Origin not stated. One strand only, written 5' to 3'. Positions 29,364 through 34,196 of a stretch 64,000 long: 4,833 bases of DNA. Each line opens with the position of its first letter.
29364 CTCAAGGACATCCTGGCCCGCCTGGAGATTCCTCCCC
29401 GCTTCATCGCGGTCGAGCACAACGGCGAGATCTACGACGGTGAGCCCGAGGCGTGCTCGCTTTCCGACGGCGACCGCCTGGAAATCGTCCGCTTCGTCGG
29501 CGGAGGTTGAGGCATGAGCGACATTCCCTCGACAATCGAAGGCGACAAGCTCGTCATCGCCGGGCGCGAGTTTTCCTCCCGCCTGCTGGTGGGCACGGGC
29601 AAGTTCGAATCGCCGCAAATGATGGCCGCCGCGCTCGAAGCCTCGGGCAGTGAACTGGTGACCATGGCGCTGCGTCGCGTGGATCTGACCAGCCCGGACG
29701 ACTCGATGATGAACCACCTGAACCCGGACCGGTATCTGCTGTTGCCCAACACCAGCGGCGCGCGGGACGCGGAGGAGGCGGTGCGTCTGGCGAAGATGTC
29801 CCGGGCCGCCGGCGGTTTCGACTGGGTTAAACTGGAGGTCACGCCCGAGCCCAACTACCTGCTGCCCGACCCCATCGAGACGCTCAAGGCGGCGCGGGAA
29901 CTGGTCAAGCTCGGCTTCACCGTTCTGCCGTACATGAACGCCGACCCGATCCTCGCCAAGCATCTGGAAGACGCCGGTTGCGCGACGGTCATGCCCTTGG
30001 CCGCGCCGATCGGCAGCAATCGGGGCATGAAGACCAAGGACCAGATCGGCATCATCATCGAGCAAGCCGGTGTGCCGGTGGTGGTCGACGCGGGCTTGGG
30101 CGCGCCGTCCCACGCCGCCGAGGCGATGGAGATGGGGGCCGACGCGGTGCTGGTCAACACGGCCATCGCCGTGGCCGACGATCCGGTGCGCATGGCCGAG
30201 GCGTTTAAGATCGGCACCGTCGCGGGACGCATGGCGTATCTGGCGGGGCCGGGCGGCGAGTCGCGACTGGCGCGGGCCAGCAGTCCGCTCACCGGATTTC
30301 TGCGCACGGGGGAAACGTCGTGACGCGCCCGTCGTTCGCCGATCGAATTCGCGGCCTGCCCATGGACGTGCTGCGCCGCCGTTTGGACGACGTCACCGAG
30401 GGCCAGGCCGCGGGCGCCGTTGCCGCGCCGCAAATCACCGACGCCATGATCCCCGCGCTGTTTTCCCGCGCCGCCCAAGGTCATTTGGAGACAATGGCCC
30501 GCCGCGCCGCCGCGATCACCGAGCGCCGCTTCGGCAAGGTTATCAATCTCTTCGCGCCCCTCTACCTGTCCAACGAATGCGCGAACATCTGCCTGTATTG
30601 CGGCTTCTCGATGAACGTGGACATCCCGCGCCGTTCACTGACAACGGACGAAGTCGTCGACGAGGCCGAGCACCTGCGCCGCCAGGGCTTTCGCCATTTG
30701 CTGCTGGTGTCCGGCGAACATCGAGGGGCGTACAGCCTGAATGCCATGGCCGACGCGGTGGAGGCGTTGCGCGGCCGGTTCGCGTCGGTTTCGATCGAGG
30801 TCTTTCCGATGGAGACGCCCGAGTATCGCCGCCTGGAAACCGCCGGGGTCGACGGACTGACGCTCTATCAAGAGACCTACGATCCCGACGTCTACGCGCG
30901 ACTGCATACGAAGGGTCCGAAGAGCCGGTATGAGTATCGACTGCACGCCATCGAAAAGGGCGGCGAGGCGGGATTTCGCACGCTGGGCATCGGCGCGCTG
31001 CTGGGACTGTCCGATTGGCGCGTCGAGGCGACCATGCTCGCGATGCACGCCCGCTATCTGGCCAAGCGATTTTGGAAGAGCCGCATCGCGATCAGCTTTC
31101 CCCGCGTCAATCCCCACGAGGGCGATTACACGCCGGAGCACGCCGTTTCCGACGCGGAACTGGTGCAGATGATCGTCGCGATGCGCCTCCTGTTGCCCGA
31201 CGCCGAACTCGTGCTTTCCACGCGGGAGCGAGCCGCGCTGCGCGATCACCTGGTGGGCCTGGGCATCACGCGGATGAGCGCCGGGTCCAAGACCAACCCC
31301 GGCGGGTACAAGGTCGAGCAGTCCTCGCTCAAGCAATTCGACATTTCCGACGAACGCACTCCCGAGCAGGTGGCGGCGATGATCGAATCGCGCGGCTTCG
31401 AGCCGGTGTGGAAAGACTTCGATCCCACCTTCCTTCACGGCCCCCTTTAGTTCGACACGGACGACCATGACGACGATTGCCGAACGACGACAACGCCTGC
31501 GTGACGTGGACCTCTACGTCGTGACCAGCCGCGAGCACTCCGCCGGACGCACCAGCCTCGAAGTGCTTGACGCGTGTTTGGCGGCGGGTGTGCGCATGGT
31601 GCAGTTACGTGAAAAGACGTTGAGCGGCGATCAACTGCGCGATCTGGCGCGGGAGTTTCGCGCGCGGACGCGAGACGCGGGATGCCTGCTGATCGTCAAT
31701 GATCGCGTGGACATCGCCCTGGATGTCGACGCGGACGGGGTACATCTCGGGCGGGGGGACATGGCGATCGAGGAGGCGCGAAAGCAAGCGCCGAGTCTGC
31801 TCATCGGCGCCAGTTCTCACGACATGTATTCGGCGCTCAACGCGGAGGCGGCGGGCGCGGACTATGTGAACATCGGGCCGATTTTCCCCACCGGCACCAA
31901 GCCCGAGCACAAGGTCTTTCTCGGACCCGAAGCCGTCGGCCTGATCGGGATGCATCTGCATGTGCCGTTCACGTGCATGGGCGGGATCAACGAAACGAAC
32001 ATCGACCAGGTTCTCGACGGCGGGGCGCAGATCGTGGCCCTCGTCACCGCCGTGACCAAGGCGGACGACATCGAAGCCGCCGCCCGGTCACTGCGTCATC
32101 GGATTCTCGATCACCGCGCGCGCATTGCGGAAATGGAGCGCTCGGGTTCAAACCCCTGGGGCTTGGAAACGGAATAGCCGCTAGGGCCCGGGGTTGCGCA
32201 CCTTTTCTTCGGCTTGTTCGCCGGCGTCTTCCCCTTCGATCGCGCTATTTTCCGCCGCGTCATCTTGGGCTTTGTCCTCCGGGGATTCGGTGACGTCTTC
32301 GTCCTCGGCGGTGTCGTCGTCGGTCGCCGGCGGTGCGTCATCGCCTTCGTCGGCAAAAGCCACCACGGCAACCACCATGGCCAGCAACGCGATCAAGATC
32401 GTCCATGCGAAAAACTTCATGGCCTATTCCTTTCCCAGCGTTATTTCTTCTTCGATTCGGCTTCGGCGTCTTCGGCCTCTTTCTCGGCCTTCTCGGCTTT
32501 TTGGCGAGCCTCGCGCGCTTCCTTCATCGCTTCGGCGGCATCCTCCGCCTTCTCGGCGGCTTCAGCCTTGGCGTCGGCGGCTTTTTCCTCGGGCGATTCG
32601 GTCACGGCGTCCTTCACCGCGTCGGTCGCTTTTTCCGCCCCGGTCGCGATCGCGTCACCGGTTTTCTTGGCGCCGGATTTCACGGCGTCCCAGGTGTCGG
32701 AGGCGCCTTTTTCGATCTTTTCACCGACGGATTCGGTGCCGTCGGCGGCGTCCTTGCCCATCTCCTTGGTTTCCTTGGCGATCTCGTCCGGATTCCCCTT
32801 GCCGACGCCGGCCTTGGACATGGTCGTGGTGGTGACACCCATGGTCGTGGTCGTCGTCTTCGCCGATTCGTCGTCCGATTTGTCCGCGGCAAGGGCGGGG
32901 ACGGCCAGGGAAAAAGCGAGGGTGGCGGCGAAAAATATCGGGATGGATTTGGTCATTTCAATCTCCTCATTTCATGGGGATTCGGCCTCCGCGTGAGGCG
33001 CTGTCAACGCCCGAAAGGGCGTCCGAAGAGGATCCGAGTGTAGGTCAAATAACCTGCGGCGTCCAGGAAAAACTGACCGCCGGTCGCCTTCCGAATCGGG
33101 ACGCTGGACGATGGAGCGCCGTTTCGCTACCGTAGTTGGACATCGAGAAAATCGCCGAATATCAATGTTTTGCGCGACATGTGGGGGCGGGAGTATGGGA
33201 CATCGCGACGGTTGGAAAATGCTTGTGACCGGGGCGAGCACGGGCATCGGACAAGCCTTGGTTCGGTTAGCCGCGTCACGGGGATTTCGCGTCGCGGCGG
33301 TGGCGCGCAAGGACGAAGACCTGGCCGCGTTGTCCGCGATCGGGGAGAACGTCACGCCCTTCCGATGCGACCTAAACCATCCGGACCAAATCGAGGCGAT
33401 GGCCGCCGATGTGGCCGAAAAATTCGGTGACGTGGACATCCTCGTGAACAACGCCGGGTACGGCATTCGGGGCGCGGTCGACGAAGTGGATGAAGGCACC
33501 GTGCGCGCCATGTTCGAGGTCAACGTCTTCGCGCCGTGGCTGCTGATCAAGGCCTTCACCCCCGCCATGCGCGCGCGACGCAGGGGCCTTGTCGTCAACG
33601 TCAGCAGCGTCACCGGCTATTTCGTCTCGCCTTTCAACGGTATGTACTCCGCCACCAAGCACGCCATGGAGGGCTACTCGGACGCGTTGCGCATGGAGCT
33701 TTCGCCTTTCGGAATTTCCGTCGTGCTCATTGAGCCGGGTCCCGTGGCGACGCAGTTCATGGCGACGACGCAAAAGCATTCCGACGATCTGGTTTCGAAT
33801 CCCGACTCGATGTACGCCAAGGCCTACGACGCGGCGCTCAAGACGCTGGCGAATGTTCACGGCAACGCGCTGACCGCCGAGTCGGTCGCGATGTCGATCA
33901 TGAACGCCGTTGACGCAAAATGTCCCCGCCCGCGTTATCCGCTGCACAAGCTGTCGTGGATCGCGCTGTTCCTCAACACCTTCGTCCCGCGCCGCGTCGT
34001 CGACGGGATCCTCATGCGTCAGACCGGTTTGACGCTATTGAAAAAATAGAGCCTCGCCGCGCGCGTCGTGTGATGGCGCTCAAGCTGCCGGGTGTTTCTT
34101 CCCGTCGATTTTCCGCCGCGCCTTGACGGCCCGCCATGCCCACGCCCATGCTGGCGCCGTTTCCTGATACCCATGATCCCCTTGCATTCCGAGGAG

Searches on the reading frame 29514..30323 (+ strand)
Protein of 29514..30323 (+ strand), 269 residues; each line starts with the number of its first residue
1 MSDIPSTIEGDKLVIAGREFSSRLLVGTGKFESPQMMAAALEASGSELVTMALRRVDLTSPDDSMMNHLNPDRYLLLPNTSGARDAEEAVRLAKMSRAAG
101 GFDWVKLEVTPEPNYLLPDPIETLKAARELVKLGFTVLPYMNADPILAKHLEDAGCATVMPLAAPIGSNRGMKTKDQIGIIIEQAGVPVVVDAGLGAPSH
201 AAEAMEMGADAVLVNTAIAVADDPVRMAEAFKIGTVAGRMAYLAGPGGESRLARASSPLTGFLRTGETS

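Call 10: search_protein_families(library=pfam, proteins=[window:29514-30323:+], max_evalue=0.0001)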
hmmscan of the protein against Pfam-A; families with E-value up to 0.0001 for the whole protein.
window:29514-30323:+ (269 aa): 2 families
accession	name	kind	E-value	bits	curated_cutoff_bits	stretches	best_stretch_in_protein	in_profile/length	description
PF05690.20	ThiG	-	1.3e-106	355.9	23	1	15-258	2-247/247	Thiazole biosynthesis protein ThiG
PF00977.27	His_biosynth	-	7.7e-05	22.7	23.6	0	171-221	58-107/228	Histidine biosynthesis protein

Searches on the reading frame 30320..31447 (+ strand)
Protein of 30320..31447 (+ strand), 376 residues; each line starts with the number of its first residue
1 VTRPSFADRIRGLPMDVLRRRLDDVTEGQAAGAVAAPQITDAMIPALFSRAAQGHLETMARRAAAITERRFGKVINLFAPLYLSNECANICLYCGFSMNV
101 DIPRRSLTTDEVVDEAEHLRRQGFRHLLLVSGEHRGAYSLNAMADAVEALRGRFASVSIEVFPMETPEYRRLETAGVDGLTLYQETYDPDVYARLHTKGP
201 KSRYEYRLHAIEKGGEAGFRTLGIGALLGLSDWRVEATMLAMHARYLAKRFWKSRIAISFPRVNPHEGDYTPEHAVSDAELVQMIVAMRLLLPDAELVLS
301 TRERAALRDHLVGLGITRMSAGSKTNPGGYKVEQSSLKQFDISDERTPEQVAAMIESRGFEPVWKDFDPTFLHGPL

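Call 38: search_protein_families(library=pfam, proteins=[window:30320-31447:+], max_evalue=0.0001)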
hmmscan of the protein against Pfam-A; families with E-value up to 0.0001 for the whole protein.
window:30320-31447:+ (376 aa): 2 families
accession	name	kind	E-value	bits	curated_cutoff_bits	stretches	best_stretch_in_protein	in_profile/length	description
PF06968.18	BATS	-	3.1e-19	69.4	22.2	1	259-361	1-88/88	Biotin and Thiamin Synthesis associated domain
PF04055.27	Radical_SAM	-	6.1e-17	62.7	29.5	1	83-239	3-163/166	Radical SAM superfamily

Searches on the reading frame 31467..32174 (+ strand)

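Call 38: search_protein_families(library=pfam, proteins=[window:31467-32174:+], max_evalue=0.0001)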
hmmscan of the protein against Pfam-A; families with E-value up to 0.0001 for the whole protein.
window:31467-32174:+ (236 aa): 1 family
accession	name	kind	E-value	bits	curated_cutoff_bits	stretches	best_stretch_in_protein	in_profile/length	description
PF02581.23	TMP-TENI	-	9.8e-55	185.1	27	1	16-196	1-180/180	Thiamine monophosphate synthase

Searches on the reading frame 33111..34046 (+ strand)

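Call 38: search_protein_families(library=pfam, proteins=[window:33111-34046:+], max_evalue=0.0001)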
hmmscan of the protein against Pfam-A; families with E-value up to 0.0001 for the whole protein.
window:33111-34046:+ (312 aa): 7 families
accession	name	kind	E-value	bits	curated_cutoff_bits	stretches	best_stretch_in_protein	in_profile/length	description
PF00106.31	adh_short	-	2.7e-51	174.3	26.6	1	37-222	3-192/195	short chain dehydrogenase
PF13561.12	adh_short_C2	-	1.6e-35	123.2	27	1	41-227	1-190/236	Enoyl-(Acyl carrier protein) reductase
PF08659.16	KR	-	1e-14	55.3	22.6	1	37-194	3-164/180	KR domain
PF13460.12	NAD_binding_10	-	8.7e-07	29.4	27.2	1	41-119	1-72/184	NAD(P)H-binding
PF08643.16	DUF1776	-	1.9e-05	24.7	25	1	110-297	96-293/294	Fungal family of unknown function (DUF1776)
PF01370.27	Epimerase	-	3.7e-05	23.7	20.9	0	37-194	1-157/240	NAD dependent epimerase/dehydratase family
PF05368.20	NmrA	-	8.8e-05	22.7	27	0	36-100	4-69/298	NmrA-like family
